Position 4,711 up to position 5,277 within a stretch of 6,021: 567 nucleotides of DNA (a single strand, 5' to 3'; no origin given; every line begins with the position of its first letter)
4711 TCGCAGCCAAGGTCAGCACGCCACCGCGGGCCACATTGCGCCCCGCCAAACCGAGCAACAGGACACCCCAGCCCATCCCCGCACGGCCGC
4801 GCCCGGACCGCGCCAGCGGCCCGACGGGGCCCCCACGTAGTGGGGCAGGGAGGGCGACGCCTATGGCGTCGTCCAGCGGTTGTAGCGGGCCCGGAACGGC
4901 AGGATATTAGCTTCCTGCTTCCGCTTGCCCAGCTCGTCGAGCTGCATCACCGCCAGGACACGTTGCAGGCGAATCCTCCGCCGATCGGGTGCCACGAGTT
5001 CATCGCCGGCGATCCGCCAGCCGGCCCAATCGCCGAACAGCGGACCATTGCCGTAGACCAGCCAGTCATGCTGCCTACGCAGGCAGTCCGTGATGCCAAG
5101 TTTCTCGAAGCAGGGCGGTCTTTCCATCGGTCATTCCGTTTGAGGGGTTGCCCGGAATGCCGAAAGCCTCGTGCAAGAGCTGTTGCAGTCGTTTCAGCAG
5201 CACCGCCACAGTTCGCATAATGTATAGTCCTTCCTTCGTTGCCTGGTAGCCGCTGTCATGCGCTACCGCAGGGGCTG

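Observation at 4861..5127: Candidate phage-encoded Xer activation factor (XafT/DUF3653-like) next to the XerD-arm-less attP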

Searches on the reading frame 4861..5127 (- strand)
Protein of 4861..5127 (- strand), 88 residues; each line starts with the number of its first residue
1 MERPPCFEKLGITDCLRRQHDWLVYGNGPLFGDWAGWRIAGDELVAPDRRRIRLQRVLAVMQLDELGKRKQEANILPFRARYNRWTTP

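Call 4: search_protein_families(library=pfam, proteins=[window:4861-5127:-], max_evalue=1)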
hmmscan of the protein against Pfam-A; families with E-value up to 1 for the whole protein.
window:4861-5127:- (88 aa): 1 family
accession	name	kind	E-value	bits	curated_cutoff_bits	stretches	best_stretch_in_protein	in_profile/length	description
PF12375.13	DUF3653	-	0.00066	20.2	22.4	1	33-60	8-35/66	Phage protein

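Call 5: search_protein_families(library=phrogs, proteins=[window:4861-5127:-], max_evalue=0.01)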
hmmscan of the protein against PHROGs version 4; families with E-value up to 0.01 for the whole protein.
window:4861-5127:- (88 aa): 3 families
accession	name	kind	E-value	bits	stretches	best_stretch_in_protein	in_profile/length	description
phrog_25084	-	unknown function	3.5e-08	34.4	1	3-70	143-212/250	-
phrog_1668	-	tail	0.0033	18.5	1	32-76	64-111/122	tail assembly protein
phrog_2188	-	unknown function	0.0064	17.4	1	25-53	17-45/132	-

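Call 7: search_dna_similar(query=window:4861-5127:-, collection=phages, mode=protein, max_rows=30, max_evalue=0.01)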
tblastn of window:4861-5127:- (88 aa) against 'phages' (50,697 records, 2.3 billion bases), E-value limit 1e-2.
No match.

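Call 8: find_homologous_proteins(query=window:4861-5127:-, max_evalue=0.01)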
Query window:4861-5127:- (88 aa): 15 proteins with E <= 0.01 among 15 candidates.
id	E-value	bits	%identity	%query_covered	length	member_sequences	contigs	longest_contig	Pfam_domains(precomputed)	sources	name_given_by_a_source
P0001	1.1e-46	175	83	100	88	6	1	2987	-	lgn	-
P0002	1.3e-43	165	77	100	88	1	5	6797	PF12375.14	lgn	-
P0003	2.9e-42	160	76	100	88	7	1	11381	-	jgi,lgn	jgi:hypothetical protein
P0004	2.4e-41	157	76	100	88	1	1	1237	PF12375.14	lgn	-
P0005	3.2e-41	157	75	100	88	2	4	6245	-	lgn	-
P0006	7.0e-39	150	72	100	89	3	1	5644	-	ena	-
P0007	6.1e-35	137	69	100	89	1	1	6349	PF12375.14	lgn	-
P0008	1.5e-32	129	64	100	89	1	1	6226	-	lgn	-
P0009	4.5e-31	125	63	100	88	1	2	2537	-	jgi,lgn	-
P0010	1.8e-28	116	62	95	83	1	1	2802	PF12375.14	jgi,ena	-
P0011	1.3e-25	107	60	92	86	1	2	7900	-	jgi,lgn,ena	-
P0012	1.1e-20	91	75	60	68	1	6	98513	-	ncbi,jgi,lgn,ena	jgi:hypothetical protein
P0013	5.7e-13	67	54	64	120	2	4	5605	PF12375.14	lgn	-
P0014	2.1e-10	58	59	50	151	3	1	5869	-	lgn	-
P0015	7.9e-10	56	65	49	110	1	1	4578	PF12375.14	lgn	-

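Call 19: find_encoding_contigs(protein=P0012, flank=10000, max_places=4)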
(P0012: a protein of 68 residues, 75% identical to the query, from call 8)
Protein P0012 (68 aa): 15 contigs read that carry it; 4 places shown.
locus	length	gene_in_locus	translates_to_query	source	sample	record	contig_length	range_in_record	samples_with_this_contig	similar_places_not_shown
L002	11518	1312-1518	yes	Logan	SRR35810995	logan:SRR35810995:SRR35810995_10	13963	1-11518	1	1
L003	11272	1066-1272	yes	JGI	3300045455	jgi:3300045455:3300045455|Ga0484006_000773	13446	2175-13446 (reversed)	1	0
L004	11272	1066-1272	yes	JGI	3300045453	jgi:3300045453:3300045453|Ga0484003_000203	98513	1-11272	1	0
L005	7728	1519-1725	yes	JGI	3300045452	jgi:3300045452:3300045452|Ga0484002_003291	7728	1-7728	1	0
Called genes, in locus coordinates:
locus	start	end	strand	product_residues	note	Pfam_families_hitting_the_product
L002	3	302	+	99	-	?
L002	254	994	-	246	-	PF13518:HTH_28, PF13551:HTH_29, PF13565:HTH_32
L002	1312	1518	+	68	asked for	-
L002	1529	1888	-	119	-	-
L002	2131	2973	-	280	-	PF00795:CN_hydrolase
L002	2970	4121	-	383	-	PF00155:Aminotran_1_2, PF01053:Cys_Met_Meta_PP (weak), PF01041:DegT_DnrJ_EryC1 (weak)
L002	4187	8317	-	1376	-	PF00082:Peptidase_S8, PF02225:PA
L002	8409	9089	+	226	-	PF00005:ABC_tran, PF13304:AAA_21 (faint)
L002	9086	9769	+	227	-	PF03379:CcmB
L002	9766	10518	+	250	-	PF01578:Cytochrom_C_asm, PF27518:CcmC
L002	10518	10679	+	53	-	-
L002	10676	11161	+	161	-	PF03100:CcmE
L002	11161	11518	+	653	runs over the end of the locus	PF01578:Cytochrom_C_asm, PF16327:CcmF_C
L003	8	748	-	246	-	PF13518:HTH_28, PF13551:HTH_29, PF13565:HTH_32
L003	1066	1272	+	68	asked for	-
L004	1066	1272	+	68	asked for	-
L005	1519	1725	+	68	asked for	-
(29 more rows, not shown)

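Call 22: find_related_loci(query=A1, collection=genome_contigs, flank=8000)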
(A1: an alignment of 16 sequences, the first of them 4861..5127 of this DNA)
Query A1 (88 aa) in genome_contigs; peptide patterns used: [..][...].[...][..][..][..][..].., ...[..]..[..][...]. (x = any residue, [..] = any of these).
127 stretches matched a pattern; 1 encode a relative of the query (tblastn E <= 1e-3); 1 distinct loci.
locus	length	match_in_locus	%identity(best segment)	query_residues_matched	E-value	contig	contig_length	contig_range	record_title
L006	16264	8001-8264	83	1-88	8e-52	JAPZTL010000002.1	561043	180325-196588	MAG: Silanimonas sp. isolate LE19-98.1A c_000000004424, whole genome shotgun sequence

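Call 35: search_solved_structures(query=A1, max_evalue=10, show_alignments=2)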
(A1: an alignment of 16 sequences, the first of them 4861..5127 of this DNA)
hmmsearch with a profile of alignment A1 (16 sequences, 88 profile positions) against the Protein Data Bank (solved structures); distinct sequences matched with E-value up to 10: 0.

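Call 37: search_protein_families(library=pfam, alignment_id=A1, max_evalue=0.01)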
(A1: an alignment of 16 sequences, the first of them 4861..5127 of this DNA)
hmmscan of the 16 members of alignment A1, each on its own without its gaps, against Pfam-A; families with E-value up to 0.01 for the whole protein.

A. member 1, window:4861-5127:- (88 aa): 1 family
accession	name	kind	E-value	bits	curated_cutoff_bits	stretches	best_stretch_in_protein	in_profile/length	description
PF12375.13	DUF3653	-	0.00066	20.2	22.4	1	33-60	8-35/66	Phage protein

B. families by the number of members that match (of 16 scanned): 1 family
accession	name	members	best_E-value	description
PF12375.13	DUF3653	15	1.9e-06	Phage protein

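Call 44: search_protein_representatives(alignment_id=A1)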
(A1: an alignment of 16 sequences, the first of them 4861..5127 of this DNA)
Query: 16 sequences, 88 profile positions. Proteins with E-value up to 0.001 (for the whole library): 181; up to 1e-10: 20; up to 1e-30: 1. The best 150 are listed.
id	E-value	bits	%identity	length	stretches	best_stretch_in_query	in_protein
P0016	2.9e-31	123.5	-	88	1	1-87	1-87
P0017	1.2e-28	115.2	-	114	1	1-85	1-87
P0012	5.6e-26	106.6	-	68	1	1-54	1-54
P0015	4.3e-24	100.6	-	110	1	2-88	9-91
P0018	1.3e-22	95.9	-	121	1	3-86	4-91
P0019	6.6e-21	90.3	-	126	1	3-86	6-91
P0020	6.4e-17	77.6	-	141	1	13-84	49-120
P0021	1.1e-15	73.7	-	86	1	1-74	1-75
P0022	2.5e-13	66.0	-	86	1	12-75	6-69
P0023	3.1e-13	65.7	-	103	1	2-74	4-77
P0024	7.8e-13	64.5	-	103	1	2-77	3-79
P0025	4.5e-12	62.0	-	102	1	1-81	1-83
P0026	5.7e-12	61.7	-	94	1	2-70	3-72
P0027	6.2e-12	61.6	-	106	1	1-65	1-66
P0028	8.3e-12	61.2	-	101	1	1-76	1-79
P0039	1.2e-09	54.3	-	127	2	16-74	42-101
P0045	5.2e-09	52.2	-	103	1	13-78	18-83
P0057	3.0e-08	49.8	-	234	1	17-85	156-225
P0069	7.2e-08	48.6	-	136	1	13-79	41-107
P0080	1.7e-07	47.3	-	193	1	2-72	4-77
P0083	2.5e-07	46.8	-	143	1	14-81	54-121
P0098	9.7e-07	44.9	-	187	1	15-66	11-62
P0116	3.9e-06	43.0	-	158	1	30-81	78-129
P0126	1.3e-05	41.4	-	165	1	3-77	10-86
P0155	1.6e-04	37.8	-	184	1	3-55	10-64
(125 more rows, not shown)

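Call 50: find_encoding_contigs(protein=P0002, flank=10000, max_places=2)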
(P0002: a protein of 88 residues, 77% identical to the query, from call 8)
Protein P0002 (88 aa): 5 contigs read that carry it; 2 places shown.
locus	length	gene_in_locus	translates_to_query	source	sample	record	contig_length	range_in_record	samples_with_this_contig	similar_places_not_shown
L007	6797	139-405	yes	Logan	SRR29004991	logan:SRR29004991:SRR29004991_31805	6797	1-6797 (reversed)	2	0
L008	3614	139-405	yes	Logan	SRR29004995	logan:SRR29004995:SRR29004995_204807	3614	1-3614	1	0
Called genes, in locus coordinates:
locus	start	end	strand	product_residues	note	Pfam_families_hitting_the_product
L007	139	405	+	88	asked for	PF12375:DUF3653 (weak)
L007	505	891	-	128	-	-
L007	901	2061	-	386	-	PF05707:Zot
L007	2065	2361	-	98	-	-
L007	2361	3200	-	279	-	-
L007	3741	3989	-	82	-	-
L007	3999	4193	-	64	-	-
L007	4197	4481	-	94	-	PF02303:Phage_DNA_bind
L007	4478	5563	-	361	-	PF02486:Rep_trans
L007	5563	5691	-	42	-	-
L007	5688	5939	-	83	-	-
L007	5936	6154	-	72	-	-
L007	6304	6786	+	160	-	-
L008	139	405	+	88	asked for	PF12375:DUF3653 (weak)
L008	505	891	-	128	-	-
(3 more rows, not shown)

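Call 51: find_encoding_contigs(protein=P0005, flank=10000, max_places=2)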
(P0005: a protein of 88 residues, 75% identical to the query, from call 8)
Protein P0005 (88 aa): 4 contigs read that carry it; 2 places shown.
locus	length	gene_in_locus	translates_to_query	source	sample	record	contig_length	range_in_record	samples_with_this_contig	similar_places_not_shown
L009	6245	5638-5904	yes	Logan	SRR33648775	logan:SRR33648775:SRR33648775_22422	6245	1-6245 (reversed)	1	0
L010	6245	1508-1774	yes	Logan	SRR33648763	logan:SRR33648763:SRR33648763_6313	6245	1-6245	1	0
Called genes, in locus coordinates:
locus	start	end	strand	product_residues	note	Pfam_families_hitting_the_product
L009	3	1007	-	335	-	?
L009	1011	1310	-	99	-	-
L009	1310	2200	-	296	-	-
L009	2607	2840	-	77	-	-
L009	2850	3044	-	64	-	-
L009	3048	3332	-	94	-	PF02303:Phage_DNA_bind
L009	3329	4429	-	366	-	PF02486:Rep_trans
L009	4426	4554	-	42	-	-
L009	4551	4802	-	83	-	-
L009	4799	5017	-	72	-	-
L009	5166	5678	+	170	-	-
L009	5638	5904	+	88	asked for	-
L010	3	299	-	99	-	?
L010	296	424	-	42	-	-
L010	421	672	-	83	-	-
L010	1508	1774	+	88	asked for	-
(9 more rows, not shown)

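Call 52: find_encoding_contigs(protein=P0007, flank=10000, max_places=1)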
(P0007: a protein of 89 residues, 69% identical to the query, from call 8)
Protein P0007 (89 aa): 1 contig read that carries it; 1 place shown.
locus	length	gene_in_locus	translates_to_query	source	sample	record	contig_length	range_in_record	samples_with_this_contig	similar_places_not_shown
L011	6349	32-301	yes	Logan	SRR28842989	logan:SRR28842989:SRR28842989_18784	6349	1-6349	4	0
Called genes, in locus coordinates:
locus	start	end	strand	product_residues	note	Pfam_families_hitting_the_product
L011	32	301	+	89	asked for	PF12375:DUF3653 (weak)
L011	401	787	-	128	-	-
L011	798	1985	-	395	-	PF05707:Zot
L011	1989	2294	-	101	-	-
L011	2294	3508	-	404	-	-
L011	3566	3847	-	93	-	-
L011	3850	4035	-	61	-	-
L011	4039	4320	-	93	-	PF02303:Phage_DNA_bind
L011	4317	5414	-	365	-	PF02486:Rep_trans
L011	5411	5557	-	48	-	-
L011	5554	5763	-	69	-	-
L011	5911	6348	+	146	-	?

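Call 53: find_encoding_contigs(protein=P0008, flank=10000, max_places=1)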
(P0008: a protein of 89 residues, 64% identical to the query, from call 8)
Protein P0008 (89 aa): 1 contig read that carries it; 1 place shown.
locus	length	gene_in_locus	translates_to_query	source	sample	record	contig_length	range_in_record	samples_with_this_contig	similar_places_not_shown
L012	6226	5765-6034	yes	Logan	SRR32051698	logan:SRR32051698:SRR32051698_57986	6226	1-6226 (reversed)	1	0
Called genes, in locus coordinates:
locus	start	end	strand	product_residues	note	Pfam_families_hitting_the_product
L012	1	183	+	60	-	?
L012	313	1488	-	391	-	PF05707:Zot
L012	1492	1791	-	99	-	-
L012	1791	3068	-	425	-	-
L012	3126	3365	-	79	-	-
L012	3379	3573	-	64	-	-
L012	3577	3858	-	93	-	PF02303:Phage_DNA_bind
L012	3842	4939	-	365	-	PF02486:Rep_trans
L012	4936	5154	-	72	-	-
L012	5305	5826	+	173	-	-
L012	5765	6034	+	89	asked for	-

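Call 54: find_encoding_contigs(protein=P0013, flank=10000, max_places=1)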
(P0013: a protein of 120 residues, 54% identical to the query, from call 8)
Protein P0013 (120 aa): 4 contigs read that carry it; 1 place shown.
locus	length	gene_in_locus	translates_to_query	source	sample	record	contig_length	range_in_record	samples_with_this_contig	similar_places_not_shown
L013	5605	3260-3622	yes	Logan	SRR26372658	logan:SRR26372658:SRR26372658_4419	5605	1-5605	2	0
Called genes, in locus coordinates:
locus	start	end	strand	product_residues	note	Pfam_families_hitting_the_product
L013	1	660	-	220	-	?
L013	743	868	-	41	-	PF05356:Phage_Coat_B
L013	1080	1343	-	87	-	PF02303:Phage_DNA_bind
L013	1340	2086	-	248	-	PF23343:REP_ORF2-G2P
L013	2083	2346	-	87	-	-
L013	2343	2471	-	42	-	-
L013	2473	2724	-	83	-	-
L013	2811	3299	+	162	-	-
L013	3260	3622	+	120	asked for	PF12375:DUF3653 (weak)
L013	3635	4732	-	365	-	PF05707:Zot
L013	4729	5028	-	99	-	PF10734:DUF2523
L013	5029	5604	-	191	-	?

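Call 55: find_encoding_contigs(protein=P0014, flank=10000, max_places=1)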
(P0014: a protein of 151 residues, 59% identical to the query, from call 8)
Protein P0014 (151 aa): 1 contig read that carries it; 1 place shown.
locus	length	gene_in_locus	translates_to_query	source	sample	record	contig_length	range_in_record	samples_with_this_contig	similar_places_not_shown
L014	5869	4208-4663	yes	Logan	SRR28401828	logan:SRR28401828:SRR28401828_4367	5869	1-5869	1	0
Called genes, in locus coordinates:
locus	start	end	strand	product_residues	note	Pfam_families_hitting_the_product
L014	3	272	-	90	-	?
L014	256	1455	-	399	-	-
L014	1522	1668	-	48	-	-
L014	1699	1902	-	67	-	-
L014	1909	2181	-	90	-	PF02303:Phage_DNA_bind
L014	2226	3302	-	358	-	PF02486:Rep_trans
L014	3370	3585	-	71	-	-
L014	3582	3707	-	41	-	-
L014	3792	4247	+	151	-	-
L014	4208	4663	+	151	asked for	-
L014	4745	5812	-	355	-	PF05707:Zot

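Call 56: find_encoding_contigs(protein=P0011, flank=10000, max_places=1)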
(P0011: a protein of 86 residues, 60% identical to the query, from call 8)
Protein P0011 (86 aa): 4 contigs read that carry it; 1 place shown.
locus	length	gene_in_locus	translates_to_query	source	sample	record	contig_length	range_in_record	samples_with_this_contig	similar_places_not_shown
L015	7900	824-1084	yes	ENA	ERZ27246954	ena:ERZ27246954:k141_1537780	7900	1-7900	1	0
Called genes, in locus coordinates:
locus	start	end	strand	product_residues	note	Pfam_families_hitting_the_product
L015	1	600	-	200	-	?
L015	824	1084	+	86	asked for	-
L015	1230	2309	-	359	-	PF05707:Zot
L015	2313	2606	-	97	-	-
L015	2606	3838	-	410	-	-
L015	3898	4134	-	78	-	-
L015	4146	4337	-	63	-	-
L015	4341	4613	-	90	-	PF02303:Phage_DNA_bind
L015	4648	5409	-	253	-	PF23343:REP_ORF2-G2P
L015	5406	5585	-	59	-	-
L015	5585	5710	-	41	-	-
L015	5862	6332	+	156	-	-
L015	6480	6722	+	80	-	PF09722:Xre_MbcA_ParS_C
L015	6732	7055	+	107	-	PF20432:Xre-like-HTH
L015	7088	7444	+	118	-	-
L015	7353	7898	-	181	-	?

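Call 57: find_encoding_contigs(protein=P0003, flank=10000, max_places=1)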
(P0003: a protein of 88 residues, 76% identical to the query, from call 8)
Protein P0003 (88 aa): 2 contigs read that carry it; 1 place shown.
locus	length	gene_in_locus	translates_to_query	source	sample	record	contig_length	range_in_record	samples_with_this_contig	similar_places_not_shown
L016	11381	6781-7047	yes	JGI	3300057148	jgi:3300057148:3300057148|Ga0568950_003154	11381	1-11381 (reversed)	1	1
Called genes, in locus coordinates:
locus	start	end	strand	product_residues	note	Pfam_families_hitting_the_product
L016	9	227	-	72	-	-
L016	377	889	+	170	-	-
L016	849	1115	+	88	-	-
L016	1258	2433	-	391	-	PF05707:Zot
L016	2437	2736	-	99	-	-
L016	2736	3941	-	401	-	-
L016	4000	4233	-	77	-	-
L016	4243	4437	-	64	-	-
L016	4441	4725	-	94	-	PF02303:Phage_DNA_bind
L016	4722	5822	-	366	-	PF02486:Rep_trans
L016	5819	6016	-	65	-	-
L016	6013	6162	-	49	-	-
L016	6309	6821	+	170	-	-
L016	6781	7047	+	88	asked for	-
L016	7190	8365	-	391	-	PF05707:Zot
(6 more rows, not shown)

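Call 59: search_protein_families(library=pfam, proteins=[P0057, P0116, P0020, P0083, P0069, P0039, P0080, P0098, P0155, P0126], max_evalue=0.01)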
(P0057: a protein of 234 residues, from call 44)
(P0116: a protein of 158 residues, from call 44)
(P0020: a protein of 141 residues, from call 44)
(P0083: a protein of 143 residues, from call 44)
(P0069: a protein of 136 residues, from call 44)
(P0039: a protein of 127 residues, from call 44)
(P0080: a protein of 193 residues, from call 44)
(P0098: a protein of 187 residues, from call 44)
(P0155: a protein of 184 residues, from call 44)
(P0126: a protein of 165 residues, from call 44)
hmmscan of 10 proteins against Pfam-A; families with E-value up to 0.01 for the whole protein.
P0057 (234 aa): 2 families
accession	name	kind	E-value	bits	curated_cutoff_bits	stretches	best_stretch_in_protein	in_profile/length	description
PF12375.13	DUF3653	-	7.8e-07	29.6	22.4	1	171-202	7-38/66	Phage protein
PF12472.13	DUF3693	-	6.8e-05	22.9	21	1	67-108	4-49/60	Phage related protein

P0116 (158 aa): 1 family
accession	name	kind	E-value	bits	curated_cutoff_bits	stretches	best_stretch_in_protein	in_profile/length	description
PF12375.13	DUF3653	-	2.4e-06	28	22.4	1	81-122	8-50/66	Phage protein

P0020 (141 aa): 1 family
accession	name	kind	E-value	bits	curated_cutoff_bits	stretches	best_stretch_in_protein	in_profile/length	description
PF12375.13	DUF3653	-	0.0033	18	22.4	1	71-101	10-40/66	Phage protein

P0083 (143 aa): 1 family
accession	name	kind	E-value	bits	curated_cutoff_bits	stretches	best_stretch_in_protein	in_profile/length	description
PF12375.13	DUF3653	-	0.0058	17.2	22.4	1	75-126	10-60/66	Phage protein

P0069 (136 aa): 1 family
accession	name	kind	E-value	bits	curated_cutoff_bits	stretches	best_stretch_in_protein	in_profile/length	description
PF12375.13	DUF3653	-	8.3e-07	29.5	22.4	1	62-94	9-41/66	Phage protein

P0039 (127 aa): 1 family
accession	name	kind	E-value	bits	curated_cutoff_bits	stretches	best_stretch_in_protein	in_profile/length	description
PF12375.13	DUF3653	-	0.0011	19.5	22.4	1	57-92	6-41/66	Phage protein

P0080 (193 aa): 1 family
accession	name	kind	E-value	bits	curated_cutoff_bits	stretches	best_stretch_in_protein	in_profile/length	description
PF12375.13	DUF3653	-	3.6e-07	30.6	22.4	1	37-64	8-35/66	Phage protein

P0098 (187 aa): 1 family
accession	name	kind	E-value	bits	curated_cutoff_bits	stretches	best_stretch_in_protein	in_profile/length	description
PF12375.13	DUF3653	-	0.0052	17.3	22.4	0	30-55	9-34/66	Phage protein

P0155 (184 aa): 1 family
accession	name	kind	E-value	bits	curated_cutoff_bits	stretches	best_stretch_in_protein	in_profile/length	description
PF12375.13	DUF3653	-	0.009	16.6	22.4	0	43-62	9-28/66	Phage protein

P0126 (165 aa): 0 families

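Call 68: predict_structure(alignment_id=A2)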
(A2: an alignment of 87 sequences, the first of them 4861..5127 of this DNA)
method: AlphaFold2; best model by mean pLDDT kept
length: 88 residues; sequences in the alignment: 87
mean_pLDDT: 82.5   pTM: 0.56
mean pLDDT of the five models: 82.5, 81.8, 81.6, 81.4, 79.1
residues with pLDDT >= 90: 43; 70-90: 15; 50-70: 30; < 50: 0
segments of 3 or more residues with pLDDT < 50: none
pLDDT, mean of each block of 10 residues (from residue 1): 65 82 92 96 96 97 89 63 57
secondary structure, 60 per line:
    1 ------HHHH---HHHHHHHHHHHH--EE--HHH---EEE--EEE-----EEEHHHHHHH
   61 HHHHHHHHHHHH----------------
elements in order: H7-10 H14-25 E38-40 E43-45 E51-53 H54-72
